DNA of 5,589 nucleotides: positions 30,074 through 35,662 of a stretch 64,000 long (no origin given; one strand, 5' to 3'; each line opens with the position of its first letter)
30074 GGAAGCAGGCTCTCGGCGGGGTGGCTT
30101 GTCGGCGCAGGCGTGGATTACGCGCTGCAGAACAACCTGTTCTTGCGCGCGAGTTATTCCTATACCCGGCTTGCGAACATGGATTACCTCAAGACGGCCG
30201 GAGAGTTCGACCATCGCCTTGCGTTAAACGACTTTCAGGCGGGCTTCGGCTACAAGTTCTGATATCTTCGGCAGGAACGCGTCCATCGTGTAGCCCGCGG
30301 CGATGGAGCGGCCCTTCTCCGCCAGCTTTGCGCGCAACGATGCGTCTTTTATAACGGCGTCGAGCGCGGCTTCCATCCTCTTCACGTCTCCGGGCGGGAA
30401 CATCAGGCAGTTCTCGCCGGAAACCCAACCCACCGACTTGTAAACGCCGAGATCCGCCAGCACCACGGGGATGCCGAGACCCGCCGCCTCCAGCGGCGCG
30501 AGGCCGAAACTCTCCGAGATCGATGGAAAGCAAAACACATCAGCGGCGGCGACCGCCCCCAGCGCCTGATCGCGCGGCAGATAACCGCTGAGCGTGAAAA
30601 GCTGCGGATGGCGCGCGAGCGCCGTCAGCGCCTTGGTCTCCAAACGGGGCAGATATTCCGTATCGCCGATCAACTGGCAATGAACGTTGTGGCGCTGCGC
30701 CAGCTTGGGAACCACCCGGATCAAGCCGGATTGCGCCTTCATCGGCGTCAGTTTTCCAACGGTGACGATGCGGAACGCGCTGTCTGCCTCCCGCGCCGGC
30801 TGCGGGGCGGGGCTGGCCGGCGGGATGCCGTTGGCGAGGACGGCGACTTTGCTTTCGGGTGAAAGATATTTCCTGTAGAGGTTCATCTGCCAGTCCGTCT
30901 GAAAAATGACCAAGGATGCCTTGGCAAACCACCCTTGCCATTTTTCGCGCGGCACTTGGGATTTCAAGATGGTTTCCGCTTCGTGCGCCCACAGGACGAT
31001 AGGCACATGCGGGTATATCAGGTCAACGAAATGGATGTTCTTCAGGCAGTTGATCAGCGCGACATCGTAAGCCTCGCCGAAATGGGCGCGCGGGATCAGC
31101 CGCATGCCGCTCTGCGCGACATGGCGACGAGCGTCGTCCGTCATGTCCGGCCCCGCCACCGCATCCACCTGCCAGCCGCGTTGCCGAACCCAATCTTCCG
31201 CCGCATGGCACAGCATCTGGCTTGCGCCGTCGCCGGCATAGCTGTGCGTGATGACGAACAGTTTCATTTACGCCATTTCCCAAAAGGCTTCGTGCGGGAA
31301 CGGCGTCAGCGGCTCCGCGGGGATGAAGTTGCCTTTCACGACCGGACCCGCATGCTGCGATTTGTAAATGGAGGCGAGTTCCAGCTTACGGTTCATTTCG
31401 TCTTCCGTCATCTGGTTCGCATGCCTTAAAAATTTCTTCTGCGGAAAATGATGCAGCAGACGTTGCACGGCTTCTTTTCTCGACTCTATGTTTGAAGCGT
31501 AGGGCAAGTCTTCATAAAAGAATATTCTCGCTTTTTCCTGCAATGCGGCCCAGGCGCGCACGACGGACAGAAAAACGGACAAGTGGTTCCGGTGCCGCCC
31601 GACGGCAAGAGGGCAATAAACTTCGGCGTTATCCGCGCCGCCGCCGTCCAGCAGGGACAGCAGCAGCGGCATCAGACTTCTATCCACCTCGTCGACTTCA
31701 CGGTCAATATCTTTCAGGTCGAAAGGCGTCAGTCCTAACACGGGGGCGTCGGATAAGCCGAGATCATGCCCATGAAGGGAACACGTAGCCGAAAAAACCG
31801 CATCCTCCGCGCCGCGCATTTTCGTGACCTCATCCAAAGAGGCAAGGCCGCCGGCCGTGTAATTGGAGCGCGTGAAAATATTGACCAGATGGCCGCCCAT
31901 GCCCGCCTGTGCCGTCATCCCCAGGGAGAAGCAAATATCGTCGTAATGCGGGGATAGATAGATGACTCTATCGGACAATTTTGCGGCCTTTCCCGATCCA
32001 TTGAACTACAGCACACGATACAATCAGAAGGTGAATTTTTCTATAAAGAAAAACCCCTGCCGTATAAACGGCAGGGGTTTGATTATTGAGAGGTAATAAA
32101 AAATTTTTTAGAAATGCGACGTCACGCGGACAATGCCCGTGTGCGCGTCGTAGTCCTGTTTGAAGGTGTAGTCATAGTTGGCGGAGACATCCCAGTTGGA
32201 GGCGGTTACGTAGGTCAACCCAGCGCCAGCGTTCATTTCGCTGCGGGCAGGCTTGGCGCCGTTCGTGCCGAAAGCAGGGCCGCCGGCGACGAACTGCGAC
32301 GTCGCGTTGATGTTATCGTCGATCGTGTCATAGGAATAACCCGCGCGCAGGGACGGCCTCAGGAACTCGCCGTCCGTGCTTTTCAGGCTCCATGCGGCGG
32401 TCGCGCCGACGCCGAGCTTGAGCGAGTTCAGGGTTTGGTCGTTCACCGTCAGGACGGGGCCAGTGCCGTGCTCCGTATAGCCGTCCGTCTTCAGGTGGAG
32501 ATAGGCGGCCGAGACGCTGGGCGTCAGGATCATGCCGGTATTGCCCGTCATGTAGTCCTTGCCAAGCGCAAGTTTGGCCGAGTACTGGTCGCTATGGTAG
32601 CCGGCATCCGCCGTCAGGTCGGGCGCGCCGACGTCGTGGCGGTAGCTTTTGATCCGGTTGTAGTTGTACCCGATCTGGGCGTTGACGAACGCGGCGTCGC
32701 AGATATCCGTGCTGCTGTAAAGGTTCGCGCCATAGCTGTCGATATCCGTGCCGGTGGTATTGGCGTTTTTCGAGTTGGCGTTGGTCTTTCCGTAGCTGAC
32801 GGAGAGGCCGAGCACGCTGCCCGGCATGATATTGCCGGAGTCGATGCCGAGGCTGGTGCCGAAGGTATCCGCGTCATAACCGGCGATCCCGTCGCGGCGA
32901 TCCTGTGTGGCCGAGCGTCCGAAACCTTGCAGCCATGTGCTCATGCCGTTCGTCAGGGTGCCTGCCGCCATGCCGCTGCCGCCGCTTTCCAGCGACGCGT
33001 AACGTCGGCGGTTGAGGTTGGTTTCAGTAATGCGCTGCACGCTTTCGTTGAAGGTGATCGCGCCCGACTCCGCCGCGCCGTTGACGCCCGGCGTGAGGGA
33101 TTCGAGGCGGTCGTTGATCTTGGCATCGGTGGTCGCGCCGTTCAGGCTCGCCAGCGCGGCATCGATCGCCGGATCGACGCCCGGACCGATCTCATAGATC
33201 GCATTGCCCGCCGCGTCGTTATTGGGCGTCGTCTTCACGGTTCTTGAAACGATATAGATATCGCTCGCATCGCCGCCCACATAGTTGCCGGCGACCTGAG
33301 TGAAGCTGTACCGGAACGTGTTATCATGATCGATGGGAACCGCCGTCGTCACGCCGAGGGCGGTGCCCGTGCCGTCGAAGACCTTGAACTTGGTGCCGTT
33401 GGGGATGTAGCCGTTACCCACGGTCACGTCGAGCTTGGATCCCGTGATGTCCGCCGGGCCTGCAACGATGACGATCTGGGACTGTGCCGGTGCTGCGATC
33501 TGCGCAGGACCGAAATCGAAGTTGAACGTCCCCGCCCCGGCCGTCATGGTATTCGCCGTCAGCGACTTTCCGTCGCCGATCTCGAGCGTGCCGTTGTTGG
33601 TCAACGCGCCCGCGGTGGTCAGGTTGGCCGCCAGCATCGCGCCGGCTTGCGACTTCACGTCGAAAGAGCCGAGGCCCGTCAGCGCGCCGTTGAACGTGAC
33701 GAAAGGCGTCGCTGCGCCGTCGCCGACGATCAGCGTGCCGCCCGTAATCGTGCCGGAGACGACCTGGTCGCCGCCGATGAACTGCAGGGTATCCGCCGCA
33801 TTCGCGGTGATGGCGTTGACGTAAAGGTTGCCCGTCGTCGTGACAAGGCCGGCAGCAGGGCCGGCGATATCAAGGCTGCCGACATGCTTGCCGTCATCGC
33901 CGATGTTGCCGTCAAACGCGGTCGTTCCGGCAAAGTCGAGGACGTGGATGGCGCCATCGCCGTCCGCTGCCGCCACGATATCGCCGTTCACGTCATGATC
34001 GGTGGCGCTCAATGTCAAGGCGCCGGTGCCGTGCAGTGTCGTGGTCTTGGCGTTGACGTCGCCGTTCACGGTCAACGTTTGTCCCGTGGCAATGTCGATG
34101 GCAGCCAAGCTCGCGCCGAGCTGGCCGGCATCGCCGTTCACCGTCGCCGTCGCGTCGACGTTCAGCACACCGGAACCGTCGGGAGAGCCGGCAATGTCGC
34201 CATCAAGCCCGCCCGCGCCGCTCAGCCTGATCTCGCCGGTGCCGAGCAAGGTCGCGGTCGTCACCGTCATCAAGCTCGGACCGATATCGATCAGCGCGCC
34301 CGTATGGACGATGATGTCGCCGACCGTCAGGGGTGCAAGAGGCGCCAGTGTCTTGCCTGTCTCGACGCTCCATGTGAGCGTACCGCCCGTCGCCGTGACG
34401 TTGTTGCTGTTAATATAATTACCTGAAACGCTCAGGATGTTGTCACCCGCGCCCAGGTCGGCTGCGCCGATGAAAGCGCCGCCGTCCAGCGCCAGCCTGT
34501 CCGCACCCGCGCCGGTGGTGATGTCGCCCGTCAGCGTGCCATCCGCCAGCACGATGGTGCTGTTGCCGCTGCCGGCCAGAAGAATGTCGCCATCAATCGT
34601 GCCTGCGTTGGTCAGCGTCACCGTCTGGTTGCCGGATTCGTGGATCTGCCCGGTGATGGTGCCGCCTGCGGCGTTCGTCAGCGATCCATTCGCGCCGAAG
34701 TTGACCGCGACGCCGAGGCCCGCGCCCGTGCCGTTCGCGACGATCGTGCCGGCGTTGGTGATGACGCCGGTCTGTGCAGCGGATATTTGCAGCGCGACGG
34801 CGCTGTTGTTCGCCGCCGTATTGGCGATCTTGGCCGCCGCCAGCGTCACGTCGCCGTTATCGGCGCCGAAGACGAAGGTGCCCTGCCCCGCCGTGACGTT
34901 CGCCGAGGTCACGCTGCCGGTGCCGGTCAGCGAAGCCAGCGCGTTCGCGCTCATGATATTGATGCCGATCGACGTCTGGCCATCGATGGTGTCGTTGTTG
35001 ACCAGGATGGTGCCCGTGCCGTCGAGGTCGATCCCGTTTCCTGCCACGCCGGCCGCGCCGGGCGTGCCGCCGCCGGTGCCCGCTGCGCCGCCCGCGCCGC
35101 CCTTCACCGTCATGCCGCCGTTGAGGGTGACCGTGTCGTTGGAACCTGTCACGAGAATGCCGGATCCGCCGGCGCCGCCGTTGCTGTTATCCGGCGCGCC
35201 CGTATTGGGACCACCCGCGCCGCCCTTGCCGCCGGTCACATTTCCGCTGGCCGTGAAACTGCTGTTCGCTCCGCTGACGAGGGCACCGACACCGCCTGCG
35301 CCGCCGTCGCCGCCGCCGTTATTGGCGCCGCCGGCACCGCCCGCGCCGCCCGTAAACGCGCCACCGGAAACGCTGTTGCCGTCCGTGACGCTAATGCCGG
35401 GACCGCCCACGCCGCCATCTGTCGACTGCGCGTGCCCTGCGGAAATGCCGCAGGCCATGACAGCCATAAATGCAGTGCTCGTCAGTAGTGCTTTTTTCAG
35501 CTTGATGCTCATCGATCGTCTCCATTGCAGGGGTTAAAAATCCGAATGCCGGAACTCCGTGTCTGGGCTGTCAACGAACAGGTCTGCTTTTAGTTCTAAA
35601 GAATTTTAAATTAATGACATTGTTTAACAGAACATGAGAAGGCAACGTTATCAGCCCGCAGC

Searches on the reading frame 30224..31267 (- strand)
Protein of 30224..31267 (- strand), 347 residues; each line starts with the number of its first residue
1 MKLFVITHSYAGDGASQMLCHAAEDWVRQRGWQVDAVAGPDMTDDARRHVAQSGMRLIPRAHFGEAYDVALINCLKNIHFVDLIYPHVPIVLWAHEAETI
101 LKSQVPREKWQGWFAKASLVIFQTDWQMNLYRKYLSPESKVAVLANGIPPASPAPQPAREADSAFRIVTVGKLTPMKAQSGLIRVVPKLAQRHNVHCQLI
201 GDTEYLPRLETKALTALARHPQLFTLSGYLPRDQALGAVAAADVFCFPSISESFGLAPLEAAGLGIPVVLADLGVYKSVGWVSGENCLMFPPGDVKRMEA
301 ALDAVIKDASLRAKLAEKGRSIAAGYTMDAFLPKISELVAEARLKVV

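Call 93: search_protein_families(library=pfam, proteins=[window:30224-31267:-], max_evalue=0.001)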
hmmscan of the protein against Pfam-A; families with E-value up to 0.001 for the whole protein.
window:30224-31267:- (347 aa): 3 families
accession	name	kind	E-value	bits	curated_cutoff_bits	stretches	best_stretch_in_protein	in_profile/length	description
PF00534.26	Glycos_transf_1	-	5e-25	88.5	26.4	1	162-320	13-170/172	Glycosyl transferases group 1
PF13692.12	Glyco_trans_1_4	-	1.3e-21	77.8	27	1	165-308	2-142/142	Glycosyl transferases group 1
PF20706.3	GT4-conflict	-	1.4e-09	37.9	26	1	137-271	170-311/385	Family 4 Glycosyltransferase in conflict systems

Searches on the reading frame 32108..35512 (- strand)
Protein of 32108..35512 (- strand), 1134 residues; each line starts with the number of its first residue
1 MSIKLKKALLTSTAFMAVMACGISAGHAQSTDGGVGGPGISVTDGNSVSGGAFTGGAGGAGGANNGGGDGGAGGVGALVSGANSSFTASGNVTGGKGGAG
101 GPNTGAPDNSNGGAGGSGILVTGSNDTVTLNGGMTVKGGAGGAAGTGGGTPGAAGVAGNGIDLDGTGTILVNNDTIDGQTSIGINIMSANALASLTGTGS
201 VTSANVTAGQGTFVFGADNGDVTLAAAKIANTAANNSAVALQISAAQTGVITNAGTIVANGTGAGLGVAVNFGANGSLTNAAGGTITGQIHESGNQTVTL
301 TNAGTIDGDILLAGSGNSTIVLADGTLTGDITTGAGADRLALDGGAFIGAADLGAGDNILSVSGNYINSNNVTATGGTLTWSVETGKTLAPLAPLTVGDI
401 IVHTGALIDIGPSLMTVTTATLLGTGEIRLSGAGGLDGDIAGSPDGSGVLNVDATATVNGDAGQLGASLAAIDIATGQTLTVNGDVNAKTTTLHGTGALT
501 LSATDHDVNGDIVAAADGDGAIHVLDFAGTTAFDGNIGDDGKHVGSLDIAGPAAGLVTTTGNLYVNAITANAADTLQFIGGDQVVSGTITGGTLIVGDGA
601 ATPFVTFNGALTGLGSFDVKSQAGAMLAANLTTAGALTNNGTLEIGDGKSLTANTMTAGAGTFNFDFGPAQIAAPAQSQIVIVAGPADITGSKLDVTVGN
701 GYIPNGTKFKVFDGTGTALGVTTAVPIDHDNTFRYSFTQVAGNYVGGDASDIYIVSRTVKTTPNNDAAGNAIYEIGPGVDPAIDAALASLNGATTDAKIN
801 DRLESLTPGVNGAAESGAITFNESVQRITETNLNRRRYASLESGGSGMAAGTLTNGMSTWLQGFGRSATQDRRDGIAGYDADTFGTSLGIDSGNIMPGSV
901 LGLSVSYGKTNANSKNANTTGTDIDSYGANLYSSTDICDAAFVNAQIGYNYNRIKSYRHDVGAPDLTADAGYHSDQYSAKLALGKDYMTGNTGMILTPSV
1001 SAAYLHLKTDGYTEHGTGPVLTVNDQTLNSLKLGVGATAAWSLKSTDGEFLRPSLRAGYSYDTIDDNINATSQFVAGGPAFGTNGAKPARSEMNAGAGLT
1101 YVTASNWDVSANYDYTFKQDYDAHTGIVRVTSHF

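Call 93: search_protein_families(library=pfam, proteins=[window:32108-35512:-], max_evalue=0.001)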
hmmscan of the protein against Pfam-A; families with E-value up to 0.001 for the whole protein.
window:32108-35512:- (1134 aa): 1 family
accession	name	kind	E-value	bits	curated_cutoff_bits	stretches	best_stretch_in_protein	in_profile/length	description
PF03797.25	Autotransporter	-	2.5e-46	158.9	26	1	860-1114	2-255/255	Autotransporter beta-domain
